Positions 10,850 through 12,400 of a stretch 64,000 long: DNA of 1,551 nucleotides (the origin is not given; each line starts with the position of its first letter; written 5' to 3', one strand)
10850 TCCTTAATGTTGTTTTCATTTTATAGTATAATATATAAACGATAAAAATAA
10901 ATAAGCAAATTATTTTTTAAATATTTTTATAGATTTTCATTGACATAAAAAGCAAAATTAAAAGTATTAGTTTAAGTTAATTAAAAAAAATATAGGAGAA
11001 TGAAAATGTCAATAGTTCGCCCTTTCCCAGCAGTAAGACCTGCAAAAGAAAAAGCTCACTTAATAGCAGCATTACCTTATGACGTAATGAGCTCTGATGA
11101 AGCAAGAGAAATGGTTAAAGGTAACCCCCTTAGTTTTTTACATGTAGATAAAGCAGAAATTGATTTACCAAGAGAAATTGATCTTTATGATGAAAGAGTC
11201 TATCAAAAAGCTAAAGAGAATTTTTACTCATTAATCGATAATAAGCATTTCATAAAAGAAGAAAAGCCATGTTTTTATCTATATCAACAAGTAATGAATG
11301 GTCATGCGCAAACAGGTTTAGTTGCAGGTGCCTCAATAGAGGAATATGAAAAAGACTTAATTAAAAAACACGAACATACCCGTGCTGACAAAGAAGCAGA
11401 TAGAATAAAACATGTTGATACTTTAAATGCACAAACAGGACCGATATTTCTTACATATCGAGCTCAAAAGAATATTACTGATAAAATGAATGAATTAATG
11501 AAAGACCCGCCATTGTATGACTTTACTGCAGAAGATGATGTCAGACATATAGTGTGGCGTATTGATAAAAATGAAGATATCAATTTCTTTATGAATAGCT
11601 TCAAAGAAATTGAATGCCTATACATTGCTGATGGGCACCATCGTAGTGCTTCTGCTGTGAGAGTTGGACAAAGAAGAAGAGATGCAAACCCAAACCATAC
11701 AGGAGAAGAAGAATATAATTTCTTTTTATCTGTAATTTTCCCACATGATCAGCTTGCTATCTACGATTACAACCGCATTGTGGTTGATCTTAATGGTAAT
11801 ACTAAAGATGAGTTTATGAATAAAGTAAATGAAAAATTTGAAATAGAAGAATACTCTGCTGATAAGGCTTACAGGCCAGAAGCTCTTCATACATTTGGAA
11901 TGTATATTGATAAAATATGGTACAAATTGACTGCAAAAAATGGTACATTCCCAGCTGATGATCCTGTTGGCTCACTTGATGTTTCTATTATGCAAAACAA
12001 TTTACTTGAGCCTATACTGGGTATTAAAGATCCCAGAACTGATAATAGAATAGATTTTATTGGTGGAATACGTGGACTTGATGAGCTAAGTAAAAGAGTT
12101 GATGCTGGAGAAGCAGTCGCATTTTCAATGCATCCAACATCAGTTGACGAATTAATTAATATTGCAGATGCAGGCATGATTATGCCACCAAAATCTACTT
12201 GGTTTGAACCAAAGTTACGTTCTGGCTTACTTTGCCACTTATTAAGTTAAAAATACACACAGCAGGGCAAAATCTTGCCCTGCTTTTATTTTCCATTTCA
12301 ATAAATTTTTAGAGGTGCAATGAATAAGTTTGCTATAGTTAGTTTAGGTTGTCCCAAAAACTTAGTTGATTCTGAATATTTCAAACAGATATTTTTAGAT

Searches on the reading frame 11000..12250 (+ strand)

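Call 17: search_protein_families(library=pfam, proteins=[window:11000-12250:+])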
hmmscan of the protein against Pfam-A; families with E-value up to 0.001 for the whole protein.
window:11000-12250:+ (416 aa): 1 family
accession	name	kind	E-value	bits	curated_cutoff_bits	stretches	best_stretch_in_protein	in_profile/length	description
PF06245.16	DUF1015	-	2.5e-115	385.3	25.8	1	6-329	1-325/325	Protein of unknown function (DUF1015)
